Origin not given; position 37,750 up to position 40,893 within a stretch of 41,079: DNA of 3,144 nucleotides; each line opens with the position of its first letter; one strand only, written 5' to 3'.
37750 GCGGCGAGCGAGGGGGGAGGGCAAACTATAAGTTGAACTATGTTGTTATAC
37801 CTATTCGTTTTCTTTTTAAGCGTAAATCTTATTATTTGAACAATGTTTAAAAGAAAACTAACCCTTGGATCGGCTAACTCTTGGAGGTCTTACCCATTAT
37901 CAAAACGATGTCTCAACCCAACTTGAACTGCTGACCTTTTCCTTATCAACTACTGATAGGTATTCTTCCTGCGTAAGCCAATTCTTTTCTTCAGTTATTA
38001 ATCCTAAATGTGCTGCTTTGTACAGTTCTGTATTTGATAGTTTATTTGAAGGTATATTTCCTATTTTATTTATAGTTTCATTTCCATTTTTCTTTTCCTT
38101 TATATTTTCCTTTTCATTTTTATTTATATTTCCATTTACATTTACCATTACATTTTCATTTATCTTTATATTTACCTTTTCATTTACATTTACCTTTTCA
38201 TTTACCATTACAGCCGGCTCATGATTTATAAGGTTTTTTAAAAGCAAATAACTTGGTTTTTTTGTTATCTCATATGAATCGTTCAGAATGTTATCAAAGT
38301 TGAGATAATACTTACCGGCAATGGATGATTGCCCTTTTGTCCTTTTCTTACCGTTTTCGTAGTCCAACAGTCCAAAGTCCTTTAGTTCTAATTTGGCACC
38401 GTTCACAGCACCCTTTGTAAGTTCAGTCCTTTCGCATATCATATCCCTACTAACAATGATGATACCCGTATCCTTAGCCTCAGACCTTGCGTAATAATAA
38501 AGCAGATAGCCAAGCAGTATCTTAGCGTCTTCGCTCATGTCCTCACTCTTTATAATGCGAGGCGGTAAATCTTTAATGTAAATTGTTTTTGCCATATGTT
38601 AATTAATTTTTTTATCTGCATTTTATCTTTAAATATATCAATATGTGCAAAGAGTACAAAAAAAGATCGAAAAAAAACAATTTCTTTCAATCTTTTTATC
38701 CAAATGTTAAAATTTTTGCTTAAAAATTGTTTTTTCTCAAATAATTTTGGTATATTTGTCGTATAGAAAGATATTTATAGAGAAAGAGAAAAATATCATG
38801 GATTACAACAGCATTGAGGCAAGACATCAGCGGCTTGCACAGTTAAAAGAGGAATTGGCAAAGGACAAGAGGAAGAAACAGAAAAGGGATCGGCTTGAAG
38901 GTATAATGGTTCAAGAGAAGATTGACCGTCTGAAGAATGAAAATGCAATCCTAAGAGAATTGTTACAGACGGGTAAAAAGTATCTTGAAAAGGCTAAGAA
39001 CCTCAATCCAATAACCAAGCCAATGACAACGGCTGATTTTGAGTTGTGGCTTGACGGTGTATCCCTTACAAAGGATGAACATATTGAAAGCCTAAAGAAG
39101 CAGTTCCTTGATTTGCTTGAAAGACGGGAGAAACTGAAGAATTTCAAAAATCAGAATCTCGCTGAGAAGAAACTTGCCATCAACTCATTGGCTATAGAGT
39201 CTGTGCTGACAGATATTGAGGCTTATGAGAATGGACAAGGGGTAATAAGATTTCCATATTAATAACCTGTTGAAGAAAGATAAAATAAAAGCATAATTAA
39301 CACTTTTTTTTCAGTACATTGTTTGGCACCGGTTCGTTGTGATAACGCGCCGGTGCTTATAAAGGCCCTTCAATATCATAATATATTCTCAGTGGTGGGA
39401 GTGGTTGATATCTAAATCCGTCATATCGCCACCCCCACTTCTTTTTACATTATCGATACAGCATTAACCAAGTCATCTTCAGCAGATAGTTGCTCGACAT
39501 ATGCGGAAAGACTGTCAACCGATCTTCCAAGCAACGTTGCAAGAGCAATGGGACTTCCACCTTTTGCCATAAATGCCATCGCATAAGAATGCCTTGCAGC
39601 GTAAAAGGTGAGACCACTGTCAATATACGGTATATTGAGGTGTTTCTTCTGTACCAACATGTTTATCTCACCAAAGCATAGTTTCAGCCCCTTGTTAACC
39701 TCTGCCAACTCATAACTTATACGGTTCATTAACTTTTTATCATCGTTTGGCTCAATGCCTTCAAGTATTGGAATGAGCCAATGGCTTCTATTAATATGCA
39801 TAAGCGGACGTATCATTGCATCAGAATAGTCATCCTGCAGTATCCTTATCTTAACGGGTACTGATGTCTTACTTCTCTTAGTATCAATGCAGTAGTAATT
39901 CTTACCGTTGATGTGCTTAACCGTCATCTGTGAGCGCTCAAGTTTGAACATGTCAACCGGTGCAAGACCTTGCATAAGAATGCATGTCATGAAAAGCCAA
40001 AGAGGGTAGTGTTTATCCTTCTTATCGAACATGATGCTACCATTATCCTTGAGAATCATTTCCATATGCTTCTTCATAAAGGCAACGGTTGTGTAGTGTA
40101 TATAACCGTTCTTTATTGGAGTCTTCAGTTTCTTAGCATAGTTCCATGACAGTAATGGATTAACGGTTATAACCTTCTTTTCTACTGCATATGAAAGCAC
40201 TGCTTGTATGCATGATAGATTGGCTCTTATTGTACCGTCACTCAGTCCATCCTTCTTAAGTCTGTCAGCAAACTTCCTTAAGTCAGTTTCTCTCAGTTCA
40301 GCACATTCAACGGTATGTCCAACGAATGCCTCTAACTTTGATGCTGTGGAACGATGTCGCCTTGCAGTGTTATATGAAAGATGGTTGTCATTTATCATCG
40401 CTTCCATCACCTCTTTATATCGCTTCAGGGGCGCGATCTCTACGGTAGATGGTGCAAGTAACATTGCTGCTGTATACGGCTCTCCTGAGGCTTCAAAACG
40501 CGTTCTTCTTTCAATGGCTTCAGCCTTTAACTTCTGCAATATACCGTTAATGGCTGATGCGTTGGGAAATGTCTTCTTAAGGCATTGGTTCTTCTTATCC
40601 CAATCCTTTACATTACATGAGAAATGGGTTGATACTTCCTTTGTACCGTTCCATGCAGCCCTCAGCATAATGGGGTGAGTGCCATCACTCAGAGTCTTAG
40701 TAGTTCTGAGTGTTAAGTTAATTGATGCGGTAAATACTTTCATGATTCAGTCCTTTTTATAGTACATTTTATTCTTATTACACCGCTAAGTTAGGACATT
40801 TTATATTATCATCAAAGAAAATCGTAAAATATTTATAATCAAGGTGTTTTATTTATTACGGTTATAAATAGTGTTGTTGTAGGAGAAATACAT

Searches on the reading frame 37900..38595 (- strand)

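Call 63: search_protein_families(library=pfam, proteins=[window:37900-38595:-], max_evalue=0.01)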
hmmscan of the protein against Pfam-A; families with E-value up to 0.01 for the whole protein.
window:37900-38595:- (231 aa): 0 families

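Call 65: search_protein_families(library=phrogs, proteins=[window:37900-38595:-], max_evalue=0.001)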
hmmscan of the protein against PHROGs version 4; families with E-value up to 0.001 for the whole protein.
window:37900-38595:- (231 aa): 4 families
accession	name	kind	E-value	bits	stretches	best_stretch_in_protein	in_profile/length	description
phrog_186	-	DNA, RNA and nucleotide metabolism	1.4e-09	39.1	1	13-177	28-187/308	DnaD-like helicase loader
phrog_428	-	DNA, RNA and nucleotide metabolism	6.9e-07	29.7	1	11-172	94-226/455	replication initiation protein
phrog_270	-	DNA, RNA and nucleotide metabolism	1e-06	29.4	1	15-169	40-162/383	replication initiation protein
phrog_345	-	DNA, RNA and nucleotide metabolism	0.00054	20.7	1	36-169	56-192/297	replication initiation O-like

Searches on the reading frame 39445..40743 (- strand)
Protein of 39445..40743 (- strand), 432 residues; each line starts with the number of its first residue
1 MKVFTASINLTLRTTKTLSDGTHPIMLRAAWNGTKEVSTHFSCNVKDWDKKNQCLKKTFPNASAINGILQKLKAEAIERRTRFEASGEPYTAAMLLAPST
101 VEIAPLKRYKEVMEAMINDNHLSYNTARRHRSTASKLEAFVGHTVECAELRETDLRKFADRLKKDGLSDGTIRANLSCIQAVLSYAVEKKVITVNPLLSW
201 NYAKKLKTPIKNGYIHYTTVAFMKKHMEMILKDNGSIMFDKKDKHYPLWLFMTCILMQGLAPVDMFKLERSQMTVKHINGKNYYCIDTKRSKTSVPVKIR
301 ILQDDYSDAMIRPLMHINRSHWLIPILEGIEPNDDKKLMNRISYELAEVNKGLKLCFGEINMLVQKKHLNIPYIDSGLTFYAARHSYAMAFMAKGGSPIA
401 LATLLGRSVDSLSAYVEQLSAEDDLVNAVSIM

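Call 63: search_protein_families(library=pfam, proteins=[window:39445-40743:-], max_evalue=0.01)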
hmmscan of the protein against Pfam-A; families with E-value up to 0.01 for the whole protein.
window:39445-40743:- (432 aa): 4 families
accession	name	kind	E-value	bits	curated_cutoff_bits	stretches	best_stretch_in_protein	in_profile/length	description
PF17293.8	Arm-DNA-bind_5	-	2.2e-14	54.1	22.6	1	11-95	2-86/87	Arm DNA-binding domain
PF13102.12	Phage_int_SAM_5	-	9e-11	42.5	22.3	1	111-197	8-93/98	Phage integrase SAM-like domain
PF02899.23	Phage_int_SAM_1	-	3e-06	27.8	22.3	1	115-189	7-82/83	Phage integrase, N-terminal SAM-like domain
PF13495.12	Phage_int_SAM_4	-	0.0015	19.3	27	1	110-190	3-82/85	Phage integrase, N-terminal SAM-like domain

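Call 108: find_encoding_contigs(protein=window:39445-40743:-, flank=10000, max_places=6)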
Protein window:39445-40743:- (432 aa): no gene with exactly this product is on record in the collection.
